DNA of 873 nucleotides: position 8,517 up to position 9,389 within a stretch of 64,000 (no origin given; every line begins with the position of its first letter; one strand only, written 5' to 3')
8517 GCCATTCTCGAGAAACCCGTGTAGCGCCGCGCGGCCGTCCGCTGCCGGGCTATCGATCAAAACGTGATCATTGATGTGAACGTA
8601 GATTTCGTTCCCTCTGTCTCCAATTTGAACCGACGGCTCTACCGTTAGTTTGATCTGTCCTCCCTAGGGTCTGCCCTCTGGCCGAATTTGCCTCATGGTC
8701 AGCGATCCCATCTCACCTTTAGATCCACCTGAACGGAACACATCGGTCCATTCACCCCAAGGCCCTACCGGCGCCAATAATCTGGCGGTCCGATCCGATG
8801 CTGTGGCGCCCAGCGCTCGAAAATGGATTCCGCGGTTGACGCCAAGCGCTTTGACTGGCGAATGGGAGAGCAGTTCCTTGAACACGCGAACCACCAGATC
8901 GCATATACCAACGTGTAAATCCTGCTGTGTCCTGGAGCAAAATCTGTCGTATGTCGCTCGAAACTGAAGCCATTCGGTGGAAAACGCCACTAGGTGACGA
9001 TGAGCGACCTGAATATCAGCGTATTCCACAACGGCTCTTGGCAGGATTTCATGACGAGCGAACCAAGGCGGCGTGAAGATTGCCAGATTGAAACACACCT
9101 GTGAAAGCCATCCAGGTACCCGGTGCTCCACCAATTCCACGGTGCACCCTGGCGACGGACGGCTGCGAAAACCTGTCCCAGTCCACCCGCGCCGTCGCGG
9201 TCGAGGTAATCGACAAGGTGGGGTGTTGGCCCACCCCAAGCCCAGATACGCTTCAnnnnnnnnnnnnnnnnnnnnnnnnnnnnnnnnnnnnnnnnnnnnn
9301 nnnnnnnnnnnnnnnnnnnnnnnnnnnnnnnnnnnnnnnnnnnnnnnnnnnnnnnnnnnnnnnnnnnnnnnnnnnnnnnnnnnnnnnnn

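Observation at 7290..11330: Lower-GC accessory segment carrying an AAA15/ABC ATPase + TOPRIM-like partner: candidate OLD / PARIS (AriAB) / Septu-class anti-phage module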

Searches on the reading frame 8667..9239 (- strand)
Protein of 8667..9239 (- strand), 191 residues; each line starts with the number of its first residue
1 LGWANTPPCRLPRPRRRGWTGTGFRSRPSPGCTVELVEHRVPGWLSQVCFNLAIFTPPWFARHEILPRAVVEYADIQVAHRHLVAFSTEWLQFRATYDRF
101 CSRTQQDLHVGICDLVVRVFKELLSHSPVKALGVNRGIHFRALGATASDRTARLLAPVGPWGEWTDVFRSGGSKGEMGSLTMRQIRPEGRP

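Call 5: search_protein_families(library=pfam, proteins=[window:8667-9239:-], max_evalue=1)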
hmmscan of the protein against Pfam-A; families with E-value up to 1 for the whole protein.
window:8667-9239:- (191 aa): 0 families

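Call 6: search_protein_families(library=padloc, proteins=[window:8667-9239:-], max_evalue=1)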
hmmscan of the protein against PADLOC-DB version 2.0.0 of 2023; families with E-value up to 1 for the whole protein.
window:8667-9239:- (191 aa): 0 families

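Call 7: search_protein_families(library=ncbifam, proteins=[window:8667-9239:-], max_evalue=1)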
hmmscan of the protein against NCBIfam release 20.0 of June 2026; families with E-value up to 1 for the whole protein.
window:8667-9239:- (191 aa): 0 families

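Call 8: find_homologous_proteins(query=window:8667-9239:-, max_evalue=0.01)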
Query window:8667-9239:- (191 aa): 4 proteins with E <= 0.01 among 255 candidates.
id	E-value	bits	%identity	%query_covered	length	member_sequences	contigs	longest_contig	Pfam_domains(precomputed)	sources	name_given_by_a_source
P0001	1.8e-103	362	99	83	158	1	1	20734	-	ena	-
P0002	1.9e-37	147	49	74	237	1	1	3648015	-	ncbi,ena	-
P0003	2.0e-37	147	53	75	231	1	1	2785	-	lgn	-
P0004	3.1e-35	140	53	74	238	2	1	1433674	-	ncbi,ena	-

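Call 11: find_encoding_contigs(protein=P0002, flank=8000, max_places=4)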
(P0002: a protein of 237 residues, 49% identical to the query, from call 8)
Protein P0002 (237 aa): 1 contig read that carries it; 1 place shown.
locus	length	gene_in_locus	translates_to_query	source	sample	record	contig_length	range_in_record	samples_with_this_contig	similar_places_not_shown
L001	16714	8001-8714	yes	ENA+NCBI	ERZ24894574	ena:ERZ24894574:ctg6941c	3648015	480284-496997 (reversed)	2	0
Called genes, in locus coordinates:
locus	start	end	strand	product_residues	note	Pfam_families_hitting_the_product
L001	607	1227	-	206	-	PF00440:TetR_N, PF16925:TetR_C_13, PF21993:TetR_C_13_2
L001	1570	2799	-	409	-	PF01070:FMN_dh, PF00478:IMPDH (weak)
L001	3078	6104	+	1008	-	PF04465:DUF499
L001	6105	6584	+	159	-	PF24728:DUF7680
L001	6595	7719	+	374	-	PF03235:GmrSD_N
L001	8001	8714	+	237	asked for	-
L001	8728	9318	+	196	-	-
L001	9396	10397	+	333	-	PF00753:Lactamase_B (weak)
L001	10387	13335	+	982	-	PF06634:DUF1156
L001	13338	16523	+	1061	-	PF13091:PLDc_2 (faint), PF00176:SNF2-rel_dom, PF04851:ResIII (weak), PF00271:Helicase_C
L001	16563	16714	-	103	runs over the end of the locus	PF04723:GRDA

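Call 12: find_encoding_contigs(protein=P0004, flank=8000, max_places=4)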
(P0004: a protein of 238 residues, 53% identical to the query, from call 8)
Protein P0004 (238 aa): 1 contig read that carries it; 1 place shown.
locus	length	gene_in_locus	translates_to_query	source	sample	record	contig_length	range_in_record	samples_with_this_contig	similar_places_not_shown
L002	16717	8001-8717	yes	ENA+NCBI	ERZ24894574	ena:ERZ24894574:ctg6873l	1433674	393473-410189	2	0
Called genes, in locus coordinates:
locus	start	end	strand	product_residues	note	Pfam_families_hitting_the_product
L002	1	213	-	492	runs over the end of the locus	PF05598:DUF772 (weak), PF01609:DDE_Tnp_1 (faint)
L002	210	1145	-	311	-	PF12760:Zn_ribbon_IS1595, PF12762:DDE_Tnp_IS1595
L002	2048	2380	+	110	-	PF21983:NikA-like (faint)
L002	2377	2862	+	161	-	-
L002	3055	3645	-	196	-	PF01609:DDE_Tnp_1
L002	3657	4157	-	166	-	PF13808:DDE_Tnp_1_assoc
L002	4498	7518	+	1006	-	PF04465:DUF499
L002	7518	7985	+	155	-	PF24728:DUF7680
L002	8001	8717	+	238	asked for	-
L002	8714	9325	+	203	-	-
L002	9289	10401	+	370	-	PF00753:Lactamase_B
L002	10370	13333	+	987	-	PF06634:DUF1156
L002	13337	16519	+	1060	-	PF00176:SNF2-rel_dom, PF00270:DEAD (weak), PF04851:ResIII, PF00271:Helicase_C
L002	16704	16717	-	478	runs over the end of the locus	PF13638:PIN_4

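Call 13: find_encoding_contigs(protein=P0001, flank=10000, max_places=4)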
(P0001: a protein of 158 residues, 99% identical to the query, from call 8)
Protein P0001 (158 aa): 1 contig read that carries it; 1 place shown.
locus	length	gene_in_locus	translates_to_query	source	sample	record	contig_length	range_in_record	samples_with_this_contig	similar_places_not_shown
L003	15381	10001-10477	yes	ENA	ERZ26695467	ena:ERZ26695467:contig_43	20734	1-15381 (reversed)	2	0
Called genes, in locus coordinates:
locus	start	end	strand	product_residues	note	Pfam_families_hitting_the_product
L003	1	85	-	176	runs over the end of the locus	PF00657:Lipase_GDSL, PF13472:Lipase_GDSL_2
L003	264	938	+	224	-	PF00005:ABC_tran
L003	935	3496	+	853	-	PF02687:FtsX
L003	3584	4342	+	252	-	PF01027:Bax1-I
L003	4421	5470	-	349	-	PF00355:Rieske, PF19112:VanA_C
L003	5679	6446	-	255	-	-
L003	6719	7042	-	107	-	PF19112:VanA_C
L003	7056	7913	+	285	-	-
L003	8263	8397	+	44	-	-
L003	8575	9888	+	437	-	PF02463:SMC_N (faint), PF11398:DUF2813 (weak), PF13175:AAA_15, PF13476:AAA_23, PF13304:AAA_21, PF13175:AAA_15 (weak)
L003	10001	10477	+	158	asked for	-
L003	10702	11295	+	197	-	-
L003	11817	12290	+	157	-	PF04828:GFA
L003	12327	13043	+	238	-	PF17645:Amdase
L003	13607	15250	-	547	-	PF02776:TPP_enzyme_N, PF00205:TPP_enzyme_M, PF02775:TPP_enzyme_C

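Call 14: find_encoding_contigs(protein=P0003, flank=5000, max_places=4)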
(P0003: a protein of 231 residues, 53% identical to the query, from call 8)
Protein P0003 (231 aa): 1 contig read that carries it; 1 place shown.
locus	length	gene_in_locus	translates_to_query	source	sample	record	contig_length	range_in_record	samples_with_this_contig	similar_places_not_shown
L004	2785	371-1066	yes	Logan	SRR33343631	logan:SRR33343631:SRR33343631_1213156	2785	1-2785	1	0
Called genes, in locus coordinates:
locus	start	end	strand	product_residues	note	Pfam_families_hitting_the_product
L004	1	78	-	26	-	?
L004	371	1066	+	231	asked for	-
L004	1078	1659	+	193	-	-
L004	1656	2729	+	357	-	PF00753:Lactamase_B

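Call 31: find_homologous_proteins(query=A3, max_evalue=0.001)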
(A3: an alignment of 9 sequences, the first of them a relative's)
Query A3 (9 sequences) (237 aa, profile of the alignment): 1177 proteins with E <= 0.001 among 7587 candidates; the best 120 are listed.
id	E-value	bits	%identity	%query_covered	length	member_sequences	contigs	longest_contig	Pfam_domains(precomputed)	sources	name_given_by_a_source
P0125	3.3e-122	424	65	99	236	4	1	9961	-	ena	-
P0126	1.7e-121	422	65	99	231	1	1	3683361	-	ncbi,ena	-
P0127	7.1e-121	420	65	97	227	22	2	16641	-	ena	-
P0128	2.4e-120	418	63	97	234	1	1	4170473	-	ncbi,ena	-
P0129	5.8e-120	417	68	99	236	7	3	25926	-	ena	-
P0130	2.4e-119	415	68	97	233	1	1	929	-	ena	-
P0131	3.3e-118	411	67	98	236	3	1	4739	-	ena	-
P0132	3.6e-118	411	62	99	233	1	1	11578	-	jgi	-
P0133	5.7e-118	411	68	99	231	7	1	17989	-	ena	-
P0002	5.8e-118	410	100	100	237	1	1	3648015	-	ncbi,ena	-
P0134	3.4e-117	408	64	99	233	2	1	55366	-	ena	-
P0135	3.5e-117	408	66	99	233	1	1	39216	-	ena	-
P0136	4.0e-117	408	61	97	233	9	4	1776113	-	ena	-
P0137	5.3e-117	407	59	99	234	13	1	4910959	-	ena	-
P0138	5.8e-117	407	66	99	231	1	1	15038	-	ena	-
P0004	9.7e-117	406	66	97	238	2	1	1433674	-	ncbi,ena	-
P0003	1.9e-115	402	59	97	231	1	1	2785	-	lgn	-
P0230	5.7e-112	391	59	97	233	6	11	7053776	-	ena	-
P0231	7.8e-112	390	59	99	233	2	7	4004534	-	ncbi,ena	-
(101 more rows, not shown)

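Call 39: search_protein_families(library=padloc, proteins=[L001:3078-6101:+, L001:6105-6581:+, L001:6595-7716:+, L001:9396-10394:+, L001:10387-13332:+, L001:13338-16520:+], max_evalue=0.001)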
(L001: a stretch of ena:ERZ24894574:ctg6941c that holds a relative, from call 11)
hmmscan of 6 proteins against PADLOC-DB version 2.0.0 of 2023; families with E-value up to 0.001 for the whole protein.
L001:3078-6101:+ (1008 aa): 2 families
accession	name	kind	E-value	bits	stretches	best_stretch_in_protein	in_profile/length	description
PDLC00662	HmaC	-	1.5e-95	319.3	1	8-784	8-773/941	AAA+ ATPase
PDLC02192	DUF499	-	7.9e-38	127.9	1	25-718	21-663/1022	-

L001:6105-6581:+ (159 aa): 0 families

L001:6595-7716:+ (374 aa): 6 families
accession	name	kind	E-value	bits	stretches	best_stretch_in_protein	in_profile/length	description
PDLC03877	NsnA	-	1.4e-108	361.6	1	11-370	19-384/385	-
PDLC04027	PD-T4-2_A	-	2.7e-34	116.8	1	29-365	21-361/363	-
PDLC03418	REase_II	-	8.1e-14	49.5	1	62-197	34-164/372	Type II restriction enzyme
PDLC04150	HEC-05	-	1.6e-08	31.9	1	47-90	9-51/583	-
PDLC04151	HEC-05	-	3.3e-07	27.4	1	43-93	23-72/600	-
PDLC04154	HEC-06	-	0.00095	15.9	0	43-120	9-90/569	-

L001:9396-10394:+ (333 aa): 3 families
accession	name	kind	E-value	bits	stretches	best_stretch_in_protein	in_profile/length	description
PDLC03854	LmuA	-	2.5e-09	34.7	1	165-237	211-285/345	-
PDLC03805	RTasMBL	-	4.9e-07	27.2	1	37-226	47-246/322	DRT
PDLC04676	PDC-M48B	-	8.9e-05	19.4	0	37-61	60-84/357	-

L001:10387-13332:+ (982 aa): 17 families
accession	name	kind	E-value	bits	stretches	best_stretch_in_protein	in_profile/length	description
PDLC00661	HmaB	-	4.2e-69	231.4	3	215-750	270-781/973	DNA-adenine methylase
PDLC00660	HmaB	-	9.7e-69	230.2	4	548-750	571-781/967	DNA-adenine methylase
PDLC02189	DUF1156_MTase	-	4.2e-42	142.4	2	132-723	167-703/944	-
PDLC03233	MTase_II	-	7.9e-39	131.8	2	371-697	339-647/731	Type II methyltransferase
PDLC03352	MTase_II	-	3.3e-32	109.3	3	347-575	369-596/1023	Type II methyltransferase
PDLC03314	MTase_II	-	1.5e-29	100.7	2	546-719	548-703/944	Type II methyltransferase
PDLC02541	PglX|PglXI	-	2.9e-18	63.4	1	536-683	485-610/919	PglXI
PDLC03312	MTase_II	-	1.1e-13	47.9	1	537-662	1121-1230/1344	Type II methyltransferase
PDLC03346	MTase_II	-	1.1e-11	41.3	1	536-692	601-734/1068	Type II methyltransferase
PDLC03319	MTase_II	-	2.9e-10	37.6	1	109-170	4-65/503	Type II methyltransferase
PDLC04134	mad2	-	1.6e-06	25.2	1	534-659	346-417/492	mads_2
PDLC03224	MTase_II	-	1e-05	22.7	0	129-167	94-132/481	Type II methyltransferase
PDLC03325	MTase_II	-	4.1e-05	20.5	0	131-187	94-148/426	Type II methyltransferase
PDLC03380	MTase_II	-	8.4e-05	19.9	0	130-169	58-97/393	Type II methyltransferase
PDLC03367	MTase_II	-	0.00014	18.3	0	127-173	40-86/633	Type II methyltransferase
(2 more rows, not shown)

L001:13338-16520:+ (1061 aa): 43 families (the best 25 are shown)
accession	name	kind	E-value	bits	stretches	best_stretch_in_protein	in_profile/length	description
PDLC02500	BrxHI|BrxHII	-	9.3e-70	234.2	2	626-895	341-602/933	BrxHI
PDLC02707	PbeA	-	5.2e-67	224.9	1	4-442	4-394/672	PbeA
PDLC02621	DrmD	-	4.1e-66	221.9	2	611-892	352-650/1040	DrmD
PDLC02193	PLD_Helicase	-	9e-65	217.3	3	645-896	590-828/905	-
PDLC02623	DrmD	-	1.3e-60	203.3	1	294-937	100-693/1040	DrmD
PDLC02704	PbeA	-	2e-58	196.4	1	9-438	8-395/682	PbeA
PDLC00659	HmaA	-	8.2e-56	187.5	3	291-476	100-271/1176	SNF2 helicase / DEAD-box helicase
PDLC02619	DrmD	-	2.9e-52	175.9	2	622-904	264-572/872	DrmD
PDLC02504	BrxHI|BrxHII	-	5.9e-52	174.7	2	613-912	328-627/971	BrxHII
PDLC02572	DrmA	-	3.1e-45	152.5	2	612-916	350-679/1043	DrmA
PDLC02703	PbeA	-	8e-45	151.6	1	10-230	9-229/626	PbeA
PDLC02620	DrmD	-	3.5e-39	132.5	2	811-896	521-614/1060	DrmD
PDLC02843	DpdE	-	2.1e-38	129.9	2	291-490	154-312/1091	DpdE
PDLC02632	DrmD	-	2.8e-36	123.2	2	613-880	354-639/662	DrmD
PDLC02634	DrmD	-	5.1e-36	121.8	2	295-490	91-271/900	DrmD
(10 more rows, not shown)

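Call 40: predict_structure(alignment_id=A4)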
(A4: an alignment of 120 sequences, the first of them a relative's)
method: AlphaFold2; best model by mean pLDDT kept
length: 231 residues; sequences in the alignment: 120
mean_pLDDT: 89.5   pTM: 0.87
mean pLDDT of the five models: 89.5, 89.1, 89.0, 85.5, 84.7
residues with pLDDT >= 90: 138; 70-90: 79; 50-70: 14; < 50: 0
segments of 3 or more residues with pLDDT < 50: none
pLDDT, mean of each block of 10 residues (from residue 1): 83 96 94 90 87 95 98 94 96 91 96 87 84 80 78 87 94 85 96 75 93 95 90 56
secondary structure, 60 per line:
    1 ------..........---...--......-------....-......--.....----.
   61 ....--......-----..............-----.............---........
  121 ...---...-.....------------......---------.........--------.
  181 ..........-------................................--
elements in order: E7-16 H25-30 H38-41 E43-48 E51-55 E60-64 E67-72 H78-91 E97-109 H113-123 H131-135 E148-153 E163-171 E180-190 H198-229

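Call 59: find_encoding_contigs(protein=P0230, flank=9000, max_places=6)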
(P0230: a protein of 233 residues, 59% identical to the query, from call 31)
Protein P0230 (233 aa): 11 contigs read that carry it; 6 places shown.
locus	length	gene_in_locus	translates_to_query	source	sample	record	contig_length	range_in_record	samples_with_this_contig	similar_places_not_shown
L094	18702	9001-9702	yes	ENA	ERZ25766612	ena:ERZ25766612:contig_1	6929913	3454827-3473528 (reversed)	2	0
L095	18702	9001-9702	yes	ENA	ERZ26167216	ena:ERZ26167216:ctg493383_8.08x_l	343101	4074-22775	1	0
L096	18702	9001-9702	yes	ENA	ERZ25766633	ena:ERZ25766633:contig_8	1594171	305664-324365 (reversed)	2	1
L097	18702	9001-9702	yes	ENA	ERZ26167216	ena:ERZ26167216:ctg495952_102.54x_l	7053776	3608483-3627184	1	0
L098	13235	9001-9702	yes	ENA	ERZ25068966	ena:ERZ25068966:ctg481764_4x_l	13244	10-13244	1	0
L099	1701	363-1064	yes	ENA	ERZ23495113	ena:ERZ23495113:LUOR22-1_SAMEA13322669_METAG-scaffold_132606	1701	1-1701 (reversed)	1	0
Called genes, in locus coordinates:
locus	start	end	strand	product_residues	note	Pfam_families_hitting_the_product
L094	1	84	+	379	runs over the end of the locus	PF00535:Glycos_transf_2, PF13641:Glyco_tranf_2_3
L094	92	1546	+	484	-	PF13727:CoA_binding_3, PF02397:Bac_transf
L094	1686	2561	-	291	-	PF13505:OMP_b-brl (weak), PF01617:Surface_Ag_2 (weak)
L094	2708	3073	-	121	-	-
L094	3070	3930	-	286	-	PF20562:DUF6772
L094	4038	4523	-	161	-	-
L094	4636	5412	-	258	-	PF03328:HpcH_HpaI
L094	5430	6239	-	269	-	PF02673:BacA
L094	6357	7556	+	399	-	PF02746:MR_MLE_N, PF13378:MR_MLE_C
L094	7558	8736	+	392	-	PF00871:Acetate_kinase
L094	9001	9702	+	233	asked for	-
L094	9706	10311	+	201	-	-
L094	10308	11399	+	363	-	PF00753:Lactamase_B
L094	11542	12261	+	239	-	PF12146:Hydrolase_4 (weak), PF00561:Abhydrolase_1 (weak), PF12697:Abhydrolase_6 (weak), PF20408:Abhydrolase_11 (faint), PF00326:Peptidase_S9, PF12146:Hydrolase_4 (weak)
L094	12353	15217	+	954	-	PF09699:Paired_CXXCH_1 (faint), PF22113:Mtrc-MtrF_II-IV_dom (faint), PF23914:TPR_CcmH_CycH (faint), PF07719:TPR_2 (faint), PF13371:TPR_9 (faint), PF13424:TPR_12 (weak), PF13432:TPR_16, PF14559:TPR_19, +5 more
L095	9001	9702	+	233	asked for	-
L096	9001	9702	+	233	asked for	-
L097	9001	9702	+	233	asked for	-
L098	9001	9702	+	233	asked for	-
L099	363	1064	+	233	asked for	-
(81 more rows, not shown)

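Call 60: find_encoding_contigs(protein=P0231, flank=9000, max_places=6)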
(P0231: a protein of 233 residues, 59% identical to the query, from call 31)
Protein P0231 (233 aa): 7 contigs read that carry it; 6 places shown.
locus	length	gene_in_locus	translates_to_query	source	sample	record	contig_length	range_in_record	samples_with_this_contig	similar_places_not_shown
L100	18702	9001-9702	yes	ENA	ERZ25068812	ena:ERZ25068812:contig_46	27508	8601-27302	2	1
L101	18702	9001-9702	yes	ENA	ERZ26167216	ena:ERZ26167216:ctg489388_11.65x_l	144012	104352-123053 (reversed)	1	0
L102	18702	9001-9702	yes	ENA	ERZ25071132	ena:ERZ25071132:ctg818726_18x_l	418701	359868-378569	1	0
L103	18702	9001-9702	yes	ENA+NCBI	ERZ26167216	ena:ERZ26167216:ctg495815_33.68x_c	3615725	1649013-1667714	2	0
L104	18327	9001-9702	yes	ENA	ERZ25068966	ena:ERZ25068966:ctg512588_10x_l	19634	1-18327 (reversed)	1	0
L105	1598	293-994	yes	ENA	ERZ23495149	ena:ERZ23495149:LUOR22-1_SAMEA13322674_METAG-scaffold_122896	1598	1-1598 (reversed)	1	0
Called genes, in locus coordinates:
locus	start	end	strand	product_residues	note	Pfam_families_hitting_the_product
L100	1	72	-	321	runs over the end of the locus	-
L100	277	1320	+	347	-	PF03447:NAD_binding_3 (weak), PF00742:Homoserine_dh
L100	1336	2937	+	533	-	PF02776:TPP_enzyme_N, PF00205:TPP_enzyme_M, PF02775:TPP_enzyme_C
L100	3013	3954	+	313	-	-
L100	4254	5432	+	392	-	PF13173:AAA_14, PF13635:DUF4143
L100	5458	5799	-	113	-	-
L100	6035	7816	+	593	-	PF02737:3HCDH_N, PF03446:NAD_binding_2 (faint), PF00725:3HCDH, PF02737:3HCDH_N, PF00725:3HCDH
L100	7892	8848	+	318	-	PF04463:2-thiour_desulf, PF08349:DUF1722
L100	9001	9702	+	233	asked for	-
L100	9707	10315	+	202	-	-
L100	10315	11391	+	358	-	PF00753:Lactamase_B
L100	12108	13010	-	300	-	PF03446:NAD_binding_2, PF03807:F420_oxidored (faint), PF14833:NAD_binding_11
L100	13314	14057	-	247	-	PF00106:adh_short, PF13561:adh_short_C2, PF23441:SDR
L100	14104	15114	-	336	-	PF09587:PGA_cap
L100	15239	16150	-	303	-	PF03446:NAD_binding_2, PF03807:F420_oxidored, PF14833:NAD_binding_11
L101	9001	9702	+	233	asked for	-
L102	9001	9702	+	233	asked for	-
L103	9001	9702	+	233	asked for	-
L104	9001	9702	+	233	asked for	-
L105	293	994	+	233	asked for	-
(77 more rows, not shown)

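Call 63: search_protein_families(library=ncbifam, proteins=[L001:3078-6101:+, L001:6105-6581:+, L001:10387-13332:+, L001:13338-16520:+, P0126], max_evalue=0.001)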
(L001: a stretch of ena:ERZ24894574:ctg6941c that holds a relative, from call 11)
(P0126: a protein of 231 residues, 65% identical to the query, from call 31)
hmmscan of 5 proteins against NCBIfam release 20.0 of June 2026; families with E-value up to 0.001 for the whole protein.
L001:3078-6101:+ (1008 aa): 1 family
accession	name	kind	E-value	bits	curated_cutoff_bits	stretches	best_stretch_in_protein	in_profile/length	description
NF042962.1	DUF499_antiphage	equivalog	8.4e-61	206.1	1200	1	5-728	2-671/1025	anti-phage-associated DUF499 domain-containing protein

L001:6105-6581:+ (159 aa): 0 families

L001:10387-13332:+ (982 aa): 1 family
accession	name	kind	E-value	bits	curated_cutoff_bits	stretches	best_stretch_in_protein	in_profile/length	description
NF042963.1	DUF1156_antiphage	equivalog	2.6e-63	214.5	1000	3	130-470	185-529/960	anti-phage-associated DUF1156 domain-containing protein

L001:13338-16520:+ (1061 aa): 20 families
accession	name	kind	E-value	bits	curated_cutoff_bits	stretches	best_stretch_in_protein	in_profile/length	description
NF042964.1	phospholipD_antiphage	equivalog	2.2e-106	357.2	1100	2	313-909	250-833/895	phospholipase D-like domain-containing anti-phage protein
NF038317.1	DISARM_DrmD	equivalog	1.9e-80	271.5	610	2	609-922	334-667/1021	DISARM system SNF2-like helicase DrmD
NF003426.0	PRK04914.1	equivalog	1.4e-56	192.4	576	2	291-490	149-331/959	RNA polymerase-associated protein RapA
NF041062.1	DpdE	equivalog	3.3e-55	187.6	500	1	291-928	149-705/1048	protein DpdE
NF038318.1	DISARM_DrmD_b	equivalog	1.2e-52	179.1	950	2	817-904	483-569/868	DISARM system SNF2-like helicase DrmD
NF058637.1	helic_SCO1167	equivalog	9.6e-23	80.2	1200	2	743-910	763-918/932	SCO1167/SCO6262 family helicase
NF053675.1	pilus_reg_Snf2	equivalog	2.3e-13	49.1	1100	1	744-889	862-995/1029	pilus expression-regulating Snf2 family helicase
NF010337.0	PRK13766.1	equivalog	1.7e-12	46.3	610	1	744-917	349-516/781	Hef nuclease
NF008394.0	PRK11192.1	equivalog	4.5e-11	42.2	507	1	751-894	238-369/441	ATP-dependent RNA helicase SrmB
NF053711.1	RNA_heli_RhlE1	exception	3e-08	32.8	750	1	753-876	237-349/434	RNA helicase RhlE1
NF003390.0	PRK04537.1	equivalog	5e-08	32.5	732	1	810-948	296-432/572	ATP-dependent RNA helicase RhlB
NF053631.1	RNA_helic_CshA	equivalog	7.8e-08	31.6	646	1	797-880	263-346/434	degradosome RNA helicase CshA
NF041790.1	anti-phage_ZorD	equivalog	9.9e-07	27.1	1500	0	316-366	608-659/1035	type I Zorya anti-phage system protein ZorD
NF007882.0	PRK10590.1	equivalog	1.7e-06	27.3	743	1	750-896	234-369/456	ATP-dependent RNA helicase RhlE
NF008744.0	PRK11776.1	equivalog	2.2e-06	26.5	524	1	809-878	280-349/460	ATP-dependent RNA helicase DbpA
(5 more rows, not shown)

P0126 (231 aa): 0 families
